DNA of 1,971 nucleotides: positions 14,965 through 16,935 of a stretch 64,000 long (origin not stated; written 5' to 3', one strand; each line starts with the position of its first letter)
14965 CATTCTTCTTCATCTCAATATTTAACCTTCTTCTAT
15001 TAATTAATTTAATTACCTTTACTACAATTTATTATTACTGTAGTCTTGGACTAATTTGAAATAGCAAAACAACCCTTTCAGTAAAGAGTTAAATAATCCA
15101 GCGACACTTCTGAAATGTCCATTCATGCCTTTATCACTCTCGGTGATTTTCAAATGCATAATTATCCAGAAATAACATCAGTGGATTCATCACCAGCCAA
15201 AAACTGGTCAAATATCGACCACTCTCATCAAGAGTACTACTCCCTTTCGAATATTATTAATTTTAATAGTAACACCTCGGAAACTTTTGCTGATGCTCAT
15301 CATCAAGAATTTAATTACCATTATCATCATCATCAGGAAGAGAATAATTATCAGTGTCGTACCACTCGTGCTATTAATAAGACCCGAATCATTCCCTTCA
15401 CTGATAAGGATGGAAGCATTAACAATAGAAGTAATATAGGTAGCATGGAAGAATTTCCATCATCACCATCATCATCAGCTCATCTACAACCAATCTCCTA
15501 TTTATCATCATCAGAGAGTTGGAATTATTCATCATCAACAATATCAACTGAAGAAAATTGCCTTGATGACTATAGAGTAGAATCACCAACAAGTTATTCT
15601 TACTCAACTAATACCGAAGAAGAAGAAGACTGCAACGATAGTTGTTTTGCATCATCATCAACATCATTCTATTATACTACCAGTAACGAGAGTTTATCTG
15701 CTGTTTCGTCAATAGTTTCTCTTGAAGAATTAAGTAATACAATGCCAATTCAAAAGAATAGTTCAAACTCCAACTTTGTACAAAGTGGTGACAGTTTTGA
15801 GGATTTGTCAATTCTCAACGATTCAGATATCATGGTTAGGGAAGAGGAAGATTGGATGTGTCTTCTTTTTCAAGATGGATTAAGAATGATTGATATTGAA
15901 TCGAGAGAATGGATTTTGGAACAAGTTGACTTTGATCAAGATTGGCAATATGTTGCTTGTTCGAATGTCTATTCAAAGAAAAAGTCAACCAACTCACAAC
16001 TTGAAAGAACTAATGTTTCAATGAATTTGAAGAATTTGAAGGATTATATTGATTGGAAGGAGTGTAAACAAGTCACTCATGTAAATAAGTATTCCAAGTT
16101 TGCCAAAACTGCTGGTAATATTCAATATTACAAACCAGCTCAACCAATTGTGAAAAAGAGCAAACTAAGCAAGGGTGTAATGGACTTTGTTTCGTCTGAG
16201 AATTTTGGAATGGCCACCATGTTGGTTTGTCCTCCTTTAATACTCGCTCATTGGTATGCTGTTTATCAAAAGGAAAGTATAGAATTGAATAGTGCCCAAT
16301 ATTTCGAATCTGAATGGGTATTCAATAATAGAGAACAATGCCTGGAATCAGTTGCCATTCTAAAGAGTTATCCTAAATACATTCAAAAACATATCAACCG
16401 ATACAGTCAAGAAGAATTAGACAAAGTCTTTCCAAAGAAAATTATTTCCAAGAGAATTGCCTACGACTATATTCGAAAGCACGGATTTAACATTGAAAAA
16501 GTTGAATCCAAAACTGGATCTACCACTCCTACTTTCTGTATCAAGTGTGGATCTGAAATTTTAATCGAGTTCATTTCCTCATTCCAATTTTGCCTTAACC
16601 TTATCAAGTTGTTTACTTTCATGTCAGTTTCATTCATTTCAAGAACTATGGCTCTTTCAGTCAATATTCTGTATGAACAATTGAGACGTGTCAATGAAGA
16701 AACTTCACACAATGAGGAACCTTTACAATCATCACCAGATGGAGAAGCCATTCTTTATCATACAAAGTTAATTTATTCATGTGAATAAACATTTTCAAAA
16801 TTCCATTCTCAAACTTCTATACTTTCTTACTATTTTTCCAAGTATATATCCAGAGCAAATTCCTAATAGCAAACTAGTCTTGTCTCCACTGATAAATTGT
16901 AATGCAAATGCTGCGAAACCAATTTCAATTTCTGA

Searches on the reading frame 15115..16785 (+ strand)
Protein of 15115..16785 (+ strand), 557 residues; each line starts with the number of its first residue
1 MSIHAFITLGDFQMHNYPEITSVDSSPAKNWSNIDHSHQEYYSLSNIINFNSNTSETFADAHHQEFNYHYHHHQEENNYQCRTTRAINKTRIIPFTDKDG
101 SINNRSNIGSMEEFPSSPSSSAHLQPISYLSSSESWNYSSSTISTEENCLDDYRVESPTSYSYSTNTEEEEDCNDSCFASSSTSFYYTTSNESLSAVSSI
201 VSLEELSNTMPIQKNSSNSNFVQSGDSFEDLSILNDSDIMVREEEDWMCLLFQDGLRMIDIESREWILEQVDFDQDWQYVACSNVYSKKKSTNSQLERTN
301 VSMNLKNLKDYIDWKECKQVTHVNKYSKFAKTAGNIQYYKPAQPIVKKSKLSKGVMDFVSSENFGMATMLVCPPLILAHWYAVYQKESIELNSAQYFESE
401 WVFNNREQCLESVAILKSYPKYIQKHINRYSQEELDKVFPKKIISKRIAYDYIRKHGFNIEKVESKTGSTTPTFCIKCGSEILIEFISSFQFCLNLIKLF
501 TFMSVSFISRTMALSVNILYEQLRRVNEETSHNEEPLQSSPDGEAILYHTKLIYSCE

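Call 40: search_protein_families(library=pfam, proteins=[P0067], max_evalue=0.001)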
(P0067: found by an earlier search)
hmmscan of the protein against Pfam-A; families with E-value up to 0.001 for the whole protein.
P0067 (2062 aa): 6 families
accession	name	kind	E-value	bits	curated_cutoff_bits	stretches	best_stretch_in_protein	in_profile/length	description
PF00621.25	RhoGEF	-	5.5e-30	105.3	27.6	1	1537-1778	3-180/180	RhoGEF domain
PF00612.33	IQ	-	6.6e-14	50.8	20.3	0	717-732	4-19/21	IQ calmodulin-binding motif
PF00615.24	RGS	-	2.1e-11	44.7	23.9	1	1328-1430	5-100/117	Regulator of G protein signaling domain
PF13855.12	LRR_8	-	8.4e-09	35.5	27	1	877-931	6-61/61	Leucine rich repeat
PF12799.13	LRR_4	-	5e-07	30.2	27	1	979-1024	1-43/44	Leucine Rich repeats (2 copies)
PF00560.39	LRR_1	-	0.00014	21.8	20.6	0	980-999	1-20/23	Leucine Rich Repeat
